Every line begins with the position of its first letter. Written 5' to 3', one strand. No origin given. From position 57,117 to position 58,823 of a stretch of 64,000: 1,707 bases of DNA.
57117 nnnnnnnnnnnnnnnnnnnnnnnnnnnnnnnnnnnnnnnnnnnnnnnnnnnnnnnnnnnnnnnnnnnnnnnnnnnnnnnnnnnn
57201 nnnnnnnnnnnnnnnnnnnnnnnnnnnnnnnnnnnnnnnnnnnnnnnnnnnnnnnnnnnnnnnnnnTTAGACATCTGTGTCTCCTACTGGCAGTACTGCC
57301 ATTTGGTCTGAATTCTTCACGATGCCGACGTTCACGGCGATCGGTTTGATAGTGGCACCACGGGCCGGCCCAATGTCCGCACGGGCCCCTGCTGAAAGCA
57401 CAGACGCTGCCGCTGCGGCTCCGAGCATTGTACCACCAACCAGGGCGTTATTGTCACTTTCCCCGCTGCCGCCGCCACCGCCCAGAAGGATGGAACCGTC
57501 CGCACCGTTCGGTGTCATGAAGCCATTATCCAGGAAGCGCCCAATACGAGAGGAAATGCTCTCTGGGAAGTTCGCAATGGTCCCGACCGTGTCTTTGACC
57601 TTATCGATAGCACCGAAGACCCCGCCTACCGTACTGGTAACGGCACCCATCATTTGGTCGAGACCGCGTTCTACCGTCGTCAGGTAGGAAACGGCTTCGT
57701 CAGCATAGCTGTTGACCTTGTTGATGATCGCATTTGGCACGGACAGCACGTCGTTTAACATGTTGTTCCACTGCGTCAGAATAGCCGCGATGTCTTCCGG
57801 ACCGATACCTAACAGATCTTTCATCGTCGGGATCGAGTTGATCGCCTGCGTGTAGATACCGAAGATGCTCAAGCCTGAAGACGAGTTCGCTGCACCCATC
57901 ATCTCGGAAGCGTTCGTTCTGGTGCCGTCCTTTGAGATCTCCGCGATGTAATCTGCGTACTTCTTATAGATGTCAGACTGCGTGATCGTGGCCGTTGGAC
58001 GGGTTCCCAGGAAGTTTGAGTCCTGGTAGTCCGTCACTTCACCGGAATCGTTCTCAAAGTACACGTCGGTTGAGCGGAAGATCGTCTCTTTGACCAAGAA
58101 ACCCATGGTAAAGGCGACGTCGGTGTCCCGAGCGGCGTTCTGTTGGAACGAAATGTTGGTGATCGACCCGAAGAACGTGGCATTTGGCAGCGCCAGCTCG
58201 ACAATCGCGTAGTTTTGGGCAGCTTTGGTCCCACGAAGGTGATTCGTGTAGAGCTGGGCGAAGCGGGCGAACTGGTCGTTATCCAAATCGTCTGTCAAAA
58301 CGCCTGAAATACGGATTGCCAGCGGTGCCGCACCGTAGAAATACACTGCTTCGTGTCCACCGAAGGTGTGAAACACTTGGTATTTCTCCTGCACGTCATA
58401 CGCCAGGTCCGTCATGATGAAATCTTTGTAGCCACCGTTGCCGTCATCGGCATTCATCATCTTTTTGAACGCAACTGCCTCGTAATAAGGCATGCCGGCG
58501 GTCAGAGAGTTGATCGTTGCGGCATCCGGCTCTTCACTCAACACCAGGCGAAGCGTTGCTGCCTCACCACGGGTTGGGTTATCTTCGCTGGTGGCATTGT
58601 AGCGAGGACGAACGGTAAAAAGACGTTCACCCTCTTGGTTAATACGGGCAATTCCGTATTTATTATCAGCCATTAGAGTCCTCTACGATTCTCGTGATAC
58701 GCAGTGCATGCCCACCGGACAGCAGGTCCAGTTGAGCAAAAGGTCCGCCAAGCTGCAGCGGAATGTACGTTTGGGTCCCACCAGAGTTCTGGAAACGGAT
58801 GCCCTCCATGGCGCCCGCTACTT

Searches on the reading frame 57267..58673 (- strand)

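Call 55: search_protein_families(library=pfam, proteins=[window:57267-58673:-], max_evalue=0.01)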
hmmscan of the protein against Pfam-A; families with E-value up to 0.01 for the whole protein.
window:57267-58673:- (468 aa): 0 families

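Call 56: search_protein_families(library=phrogs, proteins=[window:57267-58673:-], max_evalue=0.001)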
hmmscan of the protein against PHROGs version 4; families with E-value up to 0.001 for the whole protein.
window:57267-58673:- (468 aa): 1 family
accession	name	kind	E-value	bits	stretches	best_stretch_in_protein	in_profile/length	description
phrog_694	-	tail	0.00025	20.4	1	293-370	327-405/851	baseplate hub and tail lysozyme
